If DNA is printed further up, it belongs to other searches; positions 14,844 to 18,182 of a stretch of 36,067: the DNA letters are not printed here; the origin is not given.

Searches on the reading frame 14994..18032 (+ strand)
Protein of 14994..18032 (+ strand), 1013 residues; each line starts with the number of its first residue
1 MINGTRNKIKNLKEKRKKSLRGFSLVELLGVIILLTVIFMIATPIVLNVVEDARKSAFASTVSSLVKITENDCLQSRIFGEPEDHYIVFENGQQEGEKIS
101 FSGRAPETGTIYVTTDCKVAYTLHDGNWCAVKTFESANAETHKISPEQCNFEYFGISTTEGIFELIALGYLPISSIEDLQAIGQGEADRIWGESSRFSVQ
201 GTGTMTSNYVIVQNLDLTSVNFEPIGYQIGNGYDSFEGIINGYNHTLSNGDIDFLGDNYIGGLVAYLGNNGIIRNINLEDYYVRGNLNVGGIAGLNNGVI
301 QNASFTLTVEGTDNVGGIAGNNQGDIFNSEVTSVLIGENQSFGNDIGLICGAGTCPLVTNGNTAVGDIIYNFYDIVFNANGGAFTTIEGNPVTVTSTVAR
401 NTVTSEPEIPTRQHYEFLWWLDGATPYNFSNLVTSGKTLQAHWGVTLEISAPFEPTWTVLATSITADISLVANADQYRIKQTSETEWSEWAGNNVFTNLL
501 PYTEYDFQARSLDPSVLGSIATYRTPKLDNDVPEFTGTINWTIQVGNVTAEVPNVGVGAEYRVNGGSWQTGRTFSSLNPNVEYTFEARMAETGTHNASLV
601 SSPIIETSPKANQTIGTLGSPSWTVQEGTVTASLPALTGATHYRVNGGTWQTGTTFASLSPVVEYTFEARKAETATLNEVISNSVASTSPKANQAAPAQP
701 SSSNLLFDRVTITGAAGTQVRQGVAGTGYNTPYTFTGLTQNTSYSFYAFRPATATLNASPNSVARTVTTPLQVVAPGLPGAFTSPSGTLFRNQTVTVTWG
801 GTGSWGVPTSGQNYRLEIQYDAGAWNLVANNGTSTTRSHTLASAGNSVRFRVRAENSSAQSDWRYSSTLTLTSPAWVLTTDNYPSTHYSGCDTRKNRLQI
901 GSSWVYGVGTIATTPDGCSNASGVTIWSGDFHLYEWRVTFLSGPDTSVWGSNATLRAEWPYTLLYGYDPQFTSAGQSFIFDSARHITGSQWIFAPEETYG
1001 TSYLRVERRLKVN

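Call 47: search_protein_families(library=pfam, proteins=[window:14994-18032:+], max_evalue=0.01)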
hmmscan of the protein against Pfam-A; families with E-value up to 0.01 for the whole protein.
window:14994-18032:+ (1013 aa): 4 families
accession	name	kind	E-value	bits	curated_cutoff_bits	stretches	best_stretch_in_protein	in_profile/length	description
PF09479.16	Flg_new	-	1.7e-06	28.5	27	1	373-442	1-65/65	Listeria-Bacteroides repeat domain (List_Bact_rpt)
PF00041.27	fn3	-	7.6e-05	23.3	25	0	557-593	41-71/84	Fibronectin type III domain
PF07581.17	Glug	-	8.2e-05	23.2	20.5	0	285-309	1-27/28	The GLUG motif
PF07963.17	N_methyl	-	0.0045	16.9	21.2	1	21-42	5-26/27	Prokaryotic N-terminal methylation motif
